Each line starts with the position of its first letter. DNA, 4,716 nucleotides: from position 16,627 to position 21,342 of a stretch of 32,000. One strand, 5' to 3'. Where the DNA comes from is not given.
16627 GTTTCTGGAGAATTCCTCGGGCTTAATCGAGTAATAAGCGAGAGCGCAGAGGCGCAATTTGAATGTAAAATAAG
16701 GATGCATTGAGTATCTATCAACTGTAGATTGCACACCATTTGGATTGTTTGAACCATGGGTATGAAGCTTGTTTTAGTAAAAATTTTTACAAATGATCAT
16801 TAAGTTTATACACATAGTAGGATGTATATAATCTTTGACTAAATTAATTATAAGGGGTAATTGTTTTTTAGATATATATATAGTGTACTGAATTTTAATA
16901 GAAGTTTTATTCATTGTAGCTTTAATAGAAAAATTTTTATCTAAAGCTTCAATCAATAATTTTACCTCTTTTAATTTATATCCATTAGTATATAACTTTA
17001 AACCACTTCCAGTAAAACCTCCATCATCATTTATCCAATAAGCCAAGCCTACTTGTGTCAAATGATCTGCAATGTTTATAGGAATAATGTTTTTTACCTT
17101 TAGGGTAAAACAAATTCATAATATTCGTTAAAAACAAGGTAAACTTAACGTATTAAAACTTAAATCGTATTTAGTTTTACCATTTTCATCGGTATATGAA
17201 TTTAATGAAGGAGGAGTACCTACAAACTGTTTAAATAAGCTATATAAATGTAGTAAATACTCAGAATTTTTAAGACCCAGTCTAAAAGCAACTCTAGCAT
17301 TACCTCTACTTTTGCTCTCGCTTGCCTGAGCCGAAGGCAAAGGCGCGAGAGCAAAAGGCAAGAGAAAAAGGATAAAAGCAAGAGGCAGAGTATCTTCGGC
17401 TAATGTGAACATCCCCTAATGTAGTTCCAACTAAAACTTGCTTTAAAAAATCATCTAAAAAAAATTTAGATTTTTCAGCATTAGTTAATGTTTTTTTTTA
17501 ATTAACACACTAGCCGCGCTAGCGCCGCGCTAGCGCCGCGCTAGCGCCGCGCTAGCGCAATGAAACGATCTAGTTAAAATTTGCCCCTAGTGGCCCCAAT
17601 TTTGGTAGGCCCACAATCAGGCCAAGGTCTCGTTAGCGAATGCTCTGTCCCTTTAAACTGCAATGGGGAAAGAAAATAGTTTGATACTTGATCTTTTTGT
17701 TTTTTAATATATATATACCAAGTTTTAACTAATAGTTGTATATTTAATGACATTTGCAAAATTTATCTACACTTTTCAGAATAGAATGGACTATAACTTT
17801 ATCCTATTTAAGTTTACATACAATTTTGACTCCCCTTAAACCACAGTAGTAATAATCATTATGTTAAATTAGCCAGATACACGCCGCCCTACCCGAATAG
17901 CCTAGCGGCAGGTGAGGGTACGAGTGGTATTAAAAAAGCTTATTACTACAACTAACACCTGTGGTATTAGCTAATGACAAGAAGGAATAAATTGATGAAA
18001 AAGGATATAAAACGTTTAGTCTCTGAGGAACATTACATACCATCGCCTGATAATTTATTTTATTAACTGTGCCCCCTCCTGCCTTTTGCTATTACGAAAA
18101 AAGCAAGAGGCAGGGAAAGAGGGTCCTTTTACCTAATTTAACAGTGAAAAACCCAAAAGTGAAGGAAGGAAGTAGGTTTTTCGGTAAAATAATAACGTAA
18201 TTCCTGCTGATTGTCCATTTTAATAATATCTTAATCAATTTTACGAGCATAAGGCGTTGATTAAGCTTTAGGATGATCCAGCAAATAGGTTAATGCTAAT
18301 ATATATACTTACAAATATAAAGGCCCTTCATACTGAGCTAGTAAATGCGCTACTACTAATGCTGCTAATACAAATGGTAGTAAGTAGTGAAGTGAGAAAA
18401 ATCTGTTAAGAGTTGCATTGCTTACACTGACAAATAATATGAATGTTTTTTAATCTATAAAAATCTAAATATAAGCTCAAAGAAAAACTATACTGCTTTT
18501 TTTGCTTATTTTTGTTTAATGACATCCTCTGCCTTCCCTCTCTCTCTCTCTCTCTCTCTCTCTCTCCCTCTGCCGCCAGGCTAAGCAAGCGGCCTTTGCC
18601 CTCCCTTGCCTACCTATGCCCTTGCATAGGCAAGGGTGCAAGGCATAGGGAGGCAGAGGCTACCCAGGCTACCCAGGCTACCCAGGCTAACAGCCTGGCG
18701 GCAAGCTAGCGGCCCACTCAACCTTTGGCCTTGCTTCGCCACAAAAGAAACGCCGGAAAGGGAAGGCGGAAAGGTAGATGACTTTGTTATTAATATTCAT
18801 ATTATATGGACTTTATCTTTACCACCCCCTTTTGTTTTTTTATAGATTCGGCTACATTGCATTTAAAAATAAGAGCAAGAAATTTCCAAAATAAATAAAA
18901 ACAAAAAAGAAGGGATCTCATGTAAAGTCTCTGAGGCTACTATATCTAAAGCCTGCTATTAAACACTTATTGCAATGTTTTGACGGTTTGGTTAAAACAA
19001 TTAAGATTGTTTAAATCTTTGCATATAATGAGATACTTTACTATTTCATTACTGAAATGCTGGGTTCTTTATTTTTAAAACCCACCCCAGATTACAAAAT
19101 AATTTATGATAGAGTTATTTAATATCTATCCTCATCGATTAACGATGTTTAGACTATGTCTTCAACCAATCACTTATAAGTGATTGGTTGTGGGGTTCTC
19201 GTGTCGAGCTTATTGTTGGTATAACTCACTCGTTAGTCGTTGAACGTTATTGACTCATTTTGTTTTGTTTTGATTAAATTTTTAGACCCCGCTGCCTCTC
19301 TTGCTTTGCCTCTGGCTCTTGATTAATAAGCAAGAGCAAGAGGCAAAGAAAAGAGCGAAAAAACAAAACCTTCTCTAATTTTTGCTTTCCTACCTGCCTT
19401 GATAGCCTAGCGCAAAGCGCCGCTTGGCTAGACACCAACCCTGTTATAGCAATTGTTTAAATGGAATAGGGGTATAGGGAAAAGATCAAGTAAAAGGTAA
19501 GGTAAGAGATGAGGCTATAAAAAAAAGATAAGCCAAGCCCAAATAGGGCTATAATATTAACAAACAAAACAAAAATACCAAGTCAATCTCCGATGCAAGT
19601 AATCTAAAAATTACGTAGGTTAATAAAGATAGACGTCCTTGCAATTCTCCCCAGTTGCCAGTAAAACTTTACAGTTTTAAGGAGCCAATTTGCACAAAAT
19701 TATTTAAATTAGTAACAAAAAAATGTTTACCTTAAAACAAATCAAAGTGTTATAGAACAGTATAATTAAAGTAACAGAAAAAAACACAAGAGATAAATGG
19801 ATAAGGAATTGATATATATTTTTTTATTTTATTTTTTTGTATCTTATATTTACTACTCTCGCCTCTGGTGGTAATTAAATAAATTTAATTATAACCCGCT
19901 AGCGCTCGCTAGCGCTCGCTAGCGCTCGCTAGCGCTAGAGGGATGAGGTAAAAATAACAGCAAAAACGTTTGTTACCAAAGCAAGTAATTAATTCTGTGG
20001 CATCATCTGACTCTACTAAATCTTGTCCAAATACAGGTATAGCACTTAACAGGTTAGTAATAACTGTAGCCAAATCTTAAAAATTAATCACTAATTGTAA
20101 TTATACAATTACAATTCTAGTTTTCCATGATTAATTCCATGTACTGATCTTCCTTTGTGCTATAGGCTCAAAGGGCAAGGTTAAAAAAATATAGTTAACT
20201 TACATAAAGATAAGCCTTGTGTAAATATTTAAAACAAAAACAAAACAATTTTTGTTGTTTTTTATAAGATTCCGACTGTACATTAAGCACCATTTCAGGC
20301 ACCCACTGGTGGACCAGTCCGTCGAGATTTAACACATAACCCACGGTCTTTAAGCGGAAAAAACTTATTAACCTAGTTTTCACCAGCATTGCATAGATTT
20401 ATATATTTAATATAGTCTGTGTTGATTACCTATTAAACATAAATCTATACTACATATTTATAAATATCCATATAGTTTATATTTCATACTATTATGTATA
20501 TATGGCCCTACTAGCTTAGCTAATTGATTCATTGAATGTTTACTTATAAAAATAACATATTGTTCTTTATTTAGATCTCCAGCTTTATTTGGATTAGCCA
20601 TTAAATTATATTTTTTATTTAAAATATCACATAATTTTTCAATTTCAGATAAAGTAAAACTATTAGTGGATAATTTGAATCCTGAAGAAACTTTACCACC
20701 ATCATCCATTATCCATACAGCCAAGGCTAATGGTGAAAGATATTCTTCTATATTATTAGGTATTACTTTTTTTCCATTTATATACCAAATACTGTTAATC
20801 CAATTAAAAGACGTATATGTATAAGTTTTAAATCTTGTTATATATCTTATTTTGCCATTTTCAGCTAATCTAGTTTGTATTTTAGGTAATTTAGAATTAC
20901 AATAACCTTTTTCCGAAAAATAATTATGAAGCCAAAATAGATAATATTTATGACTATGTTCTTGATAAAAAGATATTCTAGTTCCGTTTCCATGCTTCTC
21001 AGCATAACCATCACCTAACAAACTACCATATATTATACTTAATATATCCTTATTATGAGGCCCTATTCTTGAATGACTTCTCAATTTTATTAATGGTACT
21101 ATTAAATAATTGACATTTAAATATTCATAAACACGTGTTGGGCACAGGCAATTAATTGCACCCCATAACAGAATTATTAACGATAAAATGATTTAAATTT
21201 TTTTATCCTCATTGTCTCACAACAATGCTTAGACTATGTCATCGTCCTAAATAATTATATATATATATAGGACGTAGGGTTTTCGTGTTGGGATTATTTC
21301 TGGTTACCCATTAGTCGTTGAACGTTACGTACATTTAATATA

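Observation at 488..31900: Window-wide family of GC-rich nested-palindrome elements built from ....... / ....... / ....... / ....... modules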

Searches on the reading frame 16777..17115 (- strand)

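Call 68: search_protein_families(library=pfam, proteins=[window:16777-17115:-], max_evalue=0.01)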
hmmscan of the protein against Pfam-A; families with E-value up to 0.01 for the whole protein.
window:16777-17115:- (113 aa): 1 family
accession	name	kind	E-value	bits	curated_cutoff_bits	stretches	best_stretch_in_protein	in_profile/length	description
PF03161.18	LAGLIDADG_2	-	1.4e-19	71.1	25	1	4-87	84-166/168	LAGLIDADG DNA endonuclease family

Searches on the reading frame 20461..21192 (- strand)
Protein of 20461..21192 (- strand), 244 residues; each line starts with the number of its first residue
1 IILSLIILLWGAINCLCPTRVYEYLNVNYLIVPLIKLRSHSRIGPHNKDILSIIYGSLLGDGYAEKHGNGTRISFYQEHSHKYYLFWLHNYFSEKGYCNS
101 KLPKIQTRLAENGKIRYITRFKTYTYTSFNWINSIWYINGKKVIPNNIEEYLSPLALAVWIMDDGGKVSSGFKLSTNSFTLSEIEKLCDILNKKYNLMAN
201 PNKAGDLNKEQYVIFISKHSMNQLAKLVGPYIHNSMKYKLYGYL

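Call 68: search_protein_families(library=pfam, proteins=[window:20461-21192:-], max_evalue=0.01)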
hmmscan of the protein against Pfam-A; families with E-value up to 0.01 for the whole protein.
window:20461-21192:- (244 aa): 1 family
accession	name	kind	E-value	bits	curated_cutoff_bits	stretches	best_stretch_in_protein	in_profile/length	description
PF03161.18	LAGLIDADG_2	-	5.3e-48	163.6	25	1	52-224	2-168/168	LAGLIDADG DNA endonuclease family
